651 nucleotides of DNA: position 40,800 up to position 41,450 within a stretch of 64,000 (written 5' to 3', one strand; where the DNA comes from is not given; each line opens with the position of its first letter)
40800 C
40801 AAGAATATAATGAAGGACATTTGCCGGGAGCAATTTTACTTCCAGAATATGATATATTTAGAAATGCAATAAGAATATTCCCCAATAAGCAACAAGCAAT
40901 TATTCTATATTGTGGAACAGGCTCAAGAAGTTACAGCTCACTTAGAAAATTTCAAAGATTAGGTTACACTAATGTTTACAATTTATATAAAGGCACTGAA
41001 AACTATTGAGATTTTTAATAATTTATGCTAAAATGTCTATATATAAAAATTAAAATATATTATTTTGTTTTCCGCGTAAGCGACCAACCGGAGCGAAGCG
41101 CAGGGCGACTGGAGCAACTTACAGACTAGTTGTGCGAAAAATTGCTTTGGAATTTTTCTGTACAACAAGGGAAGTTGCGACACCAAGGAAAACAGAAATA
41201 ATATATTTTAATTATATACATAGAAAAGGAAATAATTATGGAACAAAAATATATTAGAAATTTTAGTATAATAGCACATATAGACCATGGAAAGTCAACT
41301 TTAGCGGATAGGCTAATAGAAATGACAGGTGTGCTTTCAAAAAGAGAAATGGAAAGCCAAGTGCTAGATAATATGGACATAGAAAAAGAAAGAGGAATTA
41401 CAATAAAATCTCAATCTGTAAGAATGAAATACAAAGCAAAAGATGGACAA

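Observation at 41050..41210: GC-rich structured repeat family B: six to seven copies in 64 kb at the apex of locus-specific AT-rich hairpins, with compensatory stem changes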

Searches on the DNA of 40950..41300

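Call 11: search_rna_families(source=window, start=40950, end=41300, threshold=evalue, max_evalue=10, show_alignments=3)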
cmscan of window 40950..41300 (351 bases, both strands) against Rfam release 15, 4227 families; matches with E-value up to 10: 4.
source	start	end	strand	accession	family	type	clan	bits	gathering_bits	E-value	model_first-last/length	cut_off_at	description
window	41048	41213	+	RF04228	MIR6140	Gene; miRNA;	-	17.9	140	0.8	1-165/165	no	MIR6140 microRNA precursor family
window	41048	41213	-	RF04228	MIR6140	Gene; miRNA;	-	17.7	140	0.94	1-165/165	no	MIR6140 microRNA precursor family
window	41013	41128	+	RF00064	HgcG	Gene; snRNA; snoRNA; HACA-box;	-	11.1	77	0.58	1-276/276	no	HgcG RNA (Pab40)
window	40982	41114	+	RF01295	SCARNA7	Gene; snRNA; snoRNA; scaRNA;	-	8.5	65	4.2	1-330/330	no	Small Cajal body-specific RNA 7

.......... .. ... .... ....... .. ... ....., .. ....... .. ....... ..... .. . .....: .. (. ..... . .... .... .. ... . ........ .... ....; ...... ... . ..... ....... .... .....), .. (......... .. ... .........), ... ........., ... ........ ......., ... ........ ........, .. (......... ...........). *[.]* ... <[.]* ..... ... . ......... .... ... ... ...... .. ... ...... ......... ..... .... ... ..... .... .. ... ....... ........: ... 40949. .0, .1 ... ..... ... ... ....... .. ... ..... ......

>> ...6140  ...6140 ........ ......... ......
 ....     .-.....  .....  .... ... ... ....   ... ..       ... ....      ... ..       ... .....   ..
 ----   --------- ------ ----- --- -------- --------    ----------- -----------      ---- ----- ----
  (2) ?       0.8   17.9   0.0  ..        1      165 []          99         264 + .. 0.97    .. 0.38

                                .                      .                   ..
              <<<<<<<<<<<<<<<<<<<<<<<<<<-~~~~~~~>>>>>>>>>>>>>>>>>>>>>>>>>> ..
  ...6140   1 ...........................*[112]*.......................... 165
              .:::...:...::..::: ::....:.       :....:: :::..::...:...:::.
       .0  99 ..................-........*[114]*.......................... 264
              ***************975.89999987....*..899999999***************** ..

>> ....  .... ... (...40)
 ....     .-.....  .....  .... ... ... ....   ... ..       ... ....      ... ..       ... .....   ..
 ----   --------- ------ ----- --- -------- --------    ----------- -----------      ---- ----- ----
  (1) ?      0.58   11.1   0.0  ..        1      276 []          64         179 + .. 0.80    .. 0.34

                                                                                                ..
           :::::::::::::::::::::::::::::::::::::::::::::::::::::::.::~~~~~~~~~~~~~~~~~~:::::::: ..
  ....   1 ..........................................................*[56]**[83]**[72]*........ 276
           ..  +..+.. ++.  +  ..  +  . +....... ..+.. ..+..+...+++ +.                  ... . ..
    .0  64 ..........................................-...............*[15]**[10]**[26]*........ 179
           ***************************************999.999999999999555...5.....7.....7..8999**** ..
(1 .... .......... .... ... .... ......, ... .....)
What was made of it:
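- On Any Rfam 15 RNA family: The focal copy at E<10 gave only far sub-threshold hairpin noise, for example MIR6140 at 18 bits against a threshold of 140 (call 11).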
